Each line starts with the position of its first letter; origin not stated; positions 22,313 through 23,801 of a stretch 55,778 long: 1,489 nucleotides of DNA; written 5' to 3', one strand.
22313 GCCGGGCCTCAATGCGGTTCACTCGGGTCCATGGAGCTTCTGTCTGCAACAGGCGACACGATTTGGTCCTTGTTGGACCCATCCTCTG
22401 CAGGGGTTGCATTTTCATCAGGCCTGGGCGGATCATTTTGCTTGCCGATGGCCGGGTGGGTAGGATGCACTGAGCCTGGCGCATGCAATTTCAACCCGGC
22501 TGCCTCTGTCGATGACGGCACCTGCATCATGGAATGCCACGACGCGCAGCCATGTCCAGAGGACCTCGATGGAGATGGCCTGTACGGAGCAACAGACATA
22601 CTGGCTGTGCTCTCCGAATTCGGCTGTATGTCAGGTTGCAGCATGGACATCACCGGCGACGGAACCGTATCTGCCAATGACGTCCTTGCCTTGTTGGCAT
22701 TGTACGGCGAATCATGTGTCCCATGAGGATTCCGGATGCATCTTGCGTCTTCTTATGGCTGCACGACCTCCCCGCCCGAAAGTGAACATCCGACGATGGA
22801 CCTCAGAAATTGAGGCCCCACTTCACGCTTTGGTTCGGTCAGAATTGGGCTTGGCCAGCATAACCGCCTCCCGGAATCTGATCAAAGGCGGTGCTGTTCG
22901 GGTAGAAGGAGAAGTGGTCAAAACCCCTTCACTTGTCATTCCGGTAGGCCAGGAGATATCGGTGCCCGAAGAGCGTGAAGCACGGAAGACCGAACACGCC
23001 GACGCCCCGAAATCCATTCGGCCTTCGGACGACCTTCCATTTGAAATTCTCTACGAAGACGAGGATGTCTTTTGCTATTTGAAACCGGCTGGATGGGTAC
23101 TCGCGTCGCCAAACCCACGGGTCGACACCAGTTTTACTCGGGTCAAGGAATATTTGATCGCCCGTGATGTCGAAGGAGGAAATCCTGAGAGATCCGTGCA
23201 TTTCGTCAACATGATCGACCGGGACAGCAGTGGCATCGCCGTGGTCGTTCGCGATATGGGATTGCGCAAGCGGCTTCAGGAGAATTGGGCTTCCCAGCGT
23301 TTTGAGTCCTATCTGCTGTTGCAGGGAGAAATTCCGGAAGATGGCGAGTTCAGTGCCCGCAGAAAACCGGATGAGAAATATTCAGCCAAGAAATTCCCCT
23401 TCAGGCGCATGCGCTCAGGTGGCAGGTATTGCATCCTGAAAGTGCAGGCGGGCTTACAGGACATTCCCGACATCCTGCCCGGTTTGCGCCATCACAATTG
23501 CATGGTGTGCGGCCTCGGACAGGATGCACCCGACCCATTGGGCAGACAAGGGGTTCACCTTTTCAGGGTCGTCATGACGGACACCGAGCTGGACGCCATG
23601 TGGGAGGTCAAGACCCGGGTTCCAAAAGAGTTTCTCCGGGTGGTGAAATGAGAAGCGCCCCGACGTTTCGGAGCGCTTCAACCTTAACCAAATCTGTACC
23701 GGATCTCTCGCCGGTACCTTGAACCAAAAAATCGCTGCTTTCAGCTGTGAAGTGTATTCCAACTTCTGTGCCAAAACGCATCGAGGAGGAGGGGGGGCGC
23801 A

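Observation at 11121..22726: Module-sharing surface-protein island: four adjacent secreted proteins built from the same parts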

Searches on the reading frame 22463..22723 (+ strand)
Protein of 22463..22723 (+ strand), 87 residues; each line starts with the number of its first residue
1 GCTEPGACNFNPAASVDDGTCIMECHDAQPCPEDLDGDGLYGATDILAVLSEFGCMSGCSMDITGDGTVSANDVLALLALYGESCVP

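Call 44: predict_structure(alignment_id=A4)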
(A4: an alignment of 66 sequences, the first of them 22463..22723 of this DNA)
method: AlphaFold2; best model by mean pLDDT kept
length: 87 residues; sequences in the alignment: 66
mean_pLDDT: 88.9   pTM: 0.60
mean pLDDT of the five models: 88.9, 88.0, 87.8, 86.8, 85.3
residues with pLDDT >= 90: 54; 70-90: 26; 50-70: 7; < 50: 0
segments of 3 or more residues with pLDDT < 50: none
pLDDT, mean of each block of 10 residues (from residue 1): 87 91 68 87 96 96 96 96 81
secondary structure, 60 per line:
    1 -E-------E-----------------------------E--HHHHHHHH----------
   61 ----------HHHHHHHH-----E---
elements in order: H43-50 H71-78
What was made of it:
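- On Dockerin (type I, PF00404): AF2 places helices at residues 43-50 and 71-78 (call 44). g1 has one segment only.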

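Call 51: fold_search(model_id=the predicted structure, library=pdb)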
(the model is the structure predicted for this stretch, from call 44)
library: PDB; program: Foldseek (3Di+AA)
matches with E <= 10: 42; with E <= 0.001: 0
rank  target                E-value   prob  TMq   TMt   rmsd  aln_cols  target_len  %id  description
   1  2y3n_B                8.6e-03  1.00  0.55  0.79   1.3        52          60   27  Type II cohesin-dockerin domain from Bacteroides cellolosolvens (released 2012-01-11)
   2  4u3s_B                3.3e-02  1.00  0.50  0.28   2.5        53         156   26  Crystal structure of Coh3ScaB-XDoc_M1ScaA complex: A N-terminal interface mutant of type II Cohesin-X-Dockerin complex (released 2015-07-29)
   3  4wi0_B                5.3e-02  1.00  0.51  0.29   2.1        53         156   26  Crystal structure of Coh3ScaB-XDoc_M2ScaA complex: A C-terminal interface mutant of type II Cohesin-X-Dockerin complex (released 2015-10-07)
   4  3kcp_A                2.2e-01  0.99  0.56  0.17   2.0        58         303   19  Crystal structure of interacting Clostridium thermocellum multimodular components (released 2010-02-09)
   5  6kgf_D                2.7e-01  0.87  0.42  0.55   3.5        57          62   24  Crystal structure of CaDoc0917(R16D)-CaCohA2 complex at pH 8.2 (released 2020-07-08)
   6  6kge_B                2.9e-01  0.80  0.40  0.55   4.1        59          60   25  Crystal structure of CaDoc0917(R16D)-CaCohA2 complex at pH 5.5 (released 2020-07-08)
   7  5g5d_B                3.1e-01  0.98  0.54  0.31   2.3        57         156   18  Crystal Structure of the CohScaC2-XDocCipA type II complex from Clostridium thermocellum (released 2017-04-05)
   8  5m0y_B                3.1e-01  0.98  0.51  0.29   2.1        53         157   17  Crystal Structure of the CohScaA-XDocCipB type II complex from Clostridium thermocellum at 1.5Angstrom resolution (released 2017-09-06)
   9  6kg9_MODEL_1_A        3.8e-01  0.63  0.41  0.51   4.5        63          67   25  Solution structure of CaDoc0917 from Clostridium acetobutylicum (released 2020-07-08)
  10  6kgc_B                4.7e-01  0.69  0.41  0.56   4.2        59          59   25  Crystal structure of CaDoc0917(R49D)-CaCohA2 complex at pH 5.4 (released 2020-07-08)
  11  2y3n_D                5.4e-01  0.94  0.46  0.79   2.2        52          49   25  Type II cohesin-dockerin domain from Bacteroides cellolosolvens (released 2012-01-11)
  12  2b59_B                5.8e-01  0.95  0.51  0.29   2.0        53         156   19  The type II cohesin dockerin complex (released 2005-10-11)
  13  5k39_B                5.8e-01  0.91  0.45  0.27   2.3        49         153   18  THE TYPE II COHESIN DOCKERIN COMPLEX FROM CLOSTRIDIUM THERMOCELLUM (released 2017-03-29)
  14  4fl4_C                6.6e-01  0.96  0.56  0.17   1.9        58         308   19  Scaffoldin conformation and dynamics revealed by a ternary complex from the Clostridium thermocellum cellulosome (released 2012-06-27)
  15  4fl4_I                8.8e-01  0.92  0.55  0.16   2.0        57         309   19  Scaffoldin conformation and dynamics revealed by a ternary complex from the Clostridium thermocellum cellulosome (released 2012-06-27)
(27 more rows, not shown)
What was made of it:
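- On Dockerin (type I, PF00404): 2y3n_B gives probability 1.00, TM 0.79 and rmsd 1.3 A over 52 columns (call 51).
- The 17 best Foldseek matches are all dockerin-containing chains (most in cohesin complexes), the best with TM 0.79 and rmsd 1.3 A (calls 44, 51). The fold is a helical EF-hand pair, unlike the beta-sandwich CTDs that T9SS recognises (calls 44, 51). In all solved cases the dockerin fold is a protein-protein interaction module (call 51, established knowledge).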

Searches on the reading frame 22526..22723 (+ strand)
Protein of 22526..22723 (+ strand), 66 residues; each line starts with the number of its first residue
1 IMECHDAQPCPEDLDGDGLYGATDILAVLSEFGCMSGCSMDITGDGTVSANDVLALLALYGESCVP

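Call 27: find_homologous_proteins(query=A2, max_evalue=0.001)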
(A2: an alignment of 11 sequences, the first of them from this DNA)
Query A2 (11 sequences) (57 aa, profile of the alignment): 282 proteins with E <= 0.001 among 1297 candidates; the best 120 are listed.
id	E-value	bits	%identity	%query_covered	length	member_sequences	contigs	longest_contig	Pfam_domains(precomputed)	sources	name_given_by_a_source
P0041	3.2e-22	96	46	96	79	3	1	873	-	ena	-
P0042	3.7e-22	96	52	96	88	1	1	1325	-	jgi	jgi:hypothetical protein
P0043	7.3e-22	95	69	96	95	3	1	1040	-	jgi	-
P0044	1.2e-20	91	53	86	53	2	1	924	-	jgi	jgi:hypothetical protein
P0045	1.8e-20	90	55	96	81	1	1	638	-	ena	-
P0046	4.7e-20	89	55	91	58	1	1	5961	-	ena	-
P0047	4.7e-20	89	46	91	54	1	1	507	-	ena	-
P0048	5.7e-20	89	77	91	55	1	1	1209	-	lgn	-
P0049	8.2e-20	88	55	96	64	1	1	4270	PF00404.25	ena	-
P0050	1.0e-19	88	58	96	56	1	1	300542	-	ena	-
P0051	2.3e-19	87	49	96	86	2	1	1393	-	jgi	-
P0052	2.4e-19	87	53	96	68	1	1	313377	-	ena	-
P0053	4.7e-19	86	51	96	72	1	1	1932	-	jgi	jgi:hypothetical protein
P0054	6.5e-19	85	56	96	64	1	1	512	PF13405.13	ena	-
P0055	6.9e-19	85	56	96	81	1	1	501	-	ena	-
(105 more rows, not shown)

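Call 50: search_protein_families(library=ncbifam, proteins=[window:22526-22723:+], max_evalue=10)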
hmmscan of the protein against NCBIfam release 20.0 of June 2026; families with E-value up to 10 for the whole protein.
seq(66 aa): 1 family
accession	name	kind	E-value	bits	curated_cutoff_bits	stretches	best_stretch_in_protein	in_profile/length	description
NF041540.1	dockerin_GC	domain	2.2e-06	27.9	29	1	10-64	1-67/67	GC-type dockerin domain-anchored protein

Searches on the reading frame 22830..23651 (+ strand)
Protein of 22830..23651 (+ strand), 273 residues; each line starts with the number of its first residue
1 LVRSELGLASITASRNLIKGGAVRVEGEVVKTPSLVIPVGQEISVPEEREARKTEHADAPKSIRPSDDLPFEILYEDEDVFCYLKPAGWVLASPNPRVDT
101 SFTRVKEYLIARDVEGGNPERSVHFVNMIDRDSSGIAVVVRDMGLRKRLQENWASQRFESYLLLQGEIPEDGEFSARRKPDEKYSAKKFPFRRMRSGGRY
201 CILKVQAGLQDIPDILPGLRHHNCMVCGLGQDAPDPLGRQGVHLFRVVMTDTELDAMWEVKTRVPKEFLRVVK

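Call 17: search_protein_families(library=pfam, proteins=[window:22830-23651:+], max_evalue=0.01)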
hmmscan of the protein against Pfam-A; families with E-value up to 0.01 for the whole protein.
window:22830-23651:+ (273 aa): 2 families
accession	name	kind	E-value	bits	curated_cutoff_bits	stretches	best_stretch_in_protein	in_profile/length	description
PF01479.30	S4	-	5.1e-07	29.8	22.8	1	4-43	8-48/48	S4 domain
PF00849.27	PseudoU_synth_2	-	0.0019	18.9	26.8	1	80-180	2-98/152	RNA pseudouridylate synthase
